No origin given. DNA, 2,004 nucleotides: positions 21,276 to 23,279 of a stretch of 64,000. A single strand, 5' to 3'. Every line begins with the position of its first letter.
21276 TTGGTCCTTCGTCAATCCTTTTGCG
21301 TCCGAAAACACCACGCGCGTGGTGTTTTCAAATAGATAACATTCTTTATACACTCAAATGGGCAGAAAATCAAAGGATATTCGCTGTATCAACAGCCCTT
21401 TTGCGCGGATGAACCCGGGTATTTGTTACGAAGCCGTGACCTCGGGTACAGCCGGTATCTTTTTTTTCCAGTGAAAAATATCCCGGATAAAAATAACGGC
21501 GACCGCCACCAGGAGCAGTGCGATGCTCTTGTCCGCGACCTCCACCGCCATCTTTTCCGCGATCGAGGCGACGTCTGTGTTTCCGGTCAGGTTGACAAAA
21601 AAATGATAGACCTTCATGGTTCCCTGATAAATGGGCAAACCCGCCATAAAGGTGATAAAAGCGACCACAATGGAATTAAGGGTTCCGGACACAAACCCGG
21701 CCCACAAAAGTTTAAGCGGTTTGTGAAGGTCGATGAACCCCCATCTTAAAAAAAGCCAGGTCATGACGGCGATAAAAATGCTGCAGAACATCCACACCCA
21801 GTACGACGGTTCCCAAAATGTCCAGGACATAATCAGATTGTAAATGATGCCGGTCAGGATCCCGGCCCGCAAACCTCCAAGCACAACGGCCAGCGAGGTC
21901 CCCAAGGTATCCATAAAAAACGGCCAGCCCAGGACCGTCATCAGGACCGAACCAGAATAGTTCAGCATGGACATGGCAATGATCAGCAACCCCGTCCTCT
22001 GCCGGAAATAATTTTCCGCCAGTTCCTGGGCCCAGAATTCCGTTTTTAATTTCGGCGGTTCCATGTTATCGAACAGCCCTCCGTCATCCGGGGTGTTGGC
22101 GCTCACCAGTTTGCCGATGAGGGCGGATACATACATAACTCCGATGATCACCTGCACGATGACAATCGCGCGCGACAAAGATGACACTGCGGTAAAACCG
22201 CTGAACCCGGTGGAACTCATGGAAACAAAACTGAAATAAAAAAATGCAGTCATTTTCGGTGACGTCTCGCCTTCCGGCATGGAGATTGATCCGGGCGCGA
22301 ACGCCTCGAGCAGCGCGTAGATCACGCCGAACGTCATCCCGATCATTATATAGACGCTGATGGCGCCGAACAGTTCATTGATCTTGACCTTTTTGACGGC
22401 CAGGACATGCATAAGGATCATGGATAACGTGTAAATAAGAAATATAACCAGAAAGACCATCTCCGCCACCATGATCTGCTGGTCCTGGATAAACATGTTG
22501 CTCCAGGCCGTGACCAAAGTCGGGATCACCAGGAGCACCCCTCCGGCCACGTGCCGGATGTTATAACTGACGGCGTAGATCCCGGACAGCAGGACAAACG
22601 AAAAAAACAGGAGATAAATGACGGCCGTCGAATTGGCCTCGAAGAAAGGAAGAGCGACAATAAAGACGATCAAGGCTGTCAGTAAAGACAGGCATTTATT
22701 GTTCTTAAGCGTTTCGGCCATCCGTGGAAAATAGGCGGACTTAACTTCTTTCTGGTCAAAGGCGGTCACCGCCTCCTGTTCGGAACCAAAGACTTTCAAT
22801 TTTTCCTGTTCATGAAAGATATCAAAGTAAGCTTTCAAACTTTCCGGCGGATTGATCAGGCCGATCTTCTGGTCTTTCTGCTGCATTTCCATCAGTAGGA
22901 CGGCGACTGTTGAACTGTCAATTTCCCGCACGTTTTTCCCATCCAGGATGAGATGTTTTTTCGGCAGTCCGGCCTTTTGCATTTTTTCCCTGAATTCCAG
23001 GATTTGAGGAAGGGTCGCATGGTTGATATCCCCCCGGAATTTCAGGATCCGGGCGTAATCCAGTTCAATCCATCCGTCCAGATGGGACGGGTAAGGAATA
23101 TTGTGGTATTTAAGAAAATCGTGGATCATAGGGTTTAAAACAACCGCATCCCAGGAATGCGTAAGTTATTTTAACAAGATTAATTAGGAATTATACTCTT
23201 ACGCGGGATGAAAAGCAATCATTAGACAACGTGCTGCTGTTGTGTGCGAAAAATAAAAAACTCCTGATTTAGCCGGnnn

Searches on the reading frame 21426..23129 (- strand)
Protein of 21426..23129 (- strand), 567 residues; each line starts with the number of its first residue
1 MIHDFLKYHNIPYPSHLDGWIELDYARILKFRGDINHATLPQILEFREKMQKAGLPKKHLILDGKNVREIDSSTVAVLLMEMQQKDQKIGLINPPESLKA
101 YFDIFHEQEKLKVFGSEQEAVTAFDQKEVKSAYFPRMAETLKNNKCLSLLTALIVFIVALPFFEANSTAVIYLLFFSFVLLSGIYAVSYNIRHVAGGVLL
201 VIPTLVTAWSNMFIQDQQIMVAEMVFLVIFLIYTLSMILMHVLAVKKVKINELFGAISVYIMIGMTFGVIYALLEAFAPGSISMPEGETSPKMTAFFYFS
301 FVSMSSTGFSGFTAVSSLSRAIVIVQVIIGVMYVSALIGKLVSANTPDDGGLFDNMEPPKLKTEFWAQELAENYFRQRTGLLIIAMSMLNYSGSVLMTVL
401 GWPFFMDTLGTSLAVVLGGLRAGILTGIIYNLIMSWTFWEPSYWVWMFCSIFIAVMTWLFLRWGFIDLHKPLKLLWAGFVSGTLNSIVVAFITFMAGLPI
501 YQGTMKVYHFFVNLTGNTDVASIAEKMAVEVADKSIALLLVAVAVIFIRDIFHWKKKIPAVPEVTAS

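Call 25: search_protein_families(library=pfam, proteins=[window:21426-23129:-], max_evalue=0.001)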
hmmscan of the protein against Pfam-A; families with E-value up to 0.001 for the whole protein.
window:21426-23129:- (567 aa): 3 families
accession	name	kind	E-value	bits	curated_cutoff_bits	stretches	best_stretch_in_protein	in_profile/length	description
PF01740.26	STAS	-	8.2e-06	26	22.6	1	27-120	11-106/106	STAS domain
PF07885.22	Ion_trans_2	-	5.2e-05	23.5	22.5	1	266-344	8-76/79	Ion channel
PF13466.11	STAS_2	-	7.2e-05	23.3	29.2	1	29-103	1-75/80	STAS domain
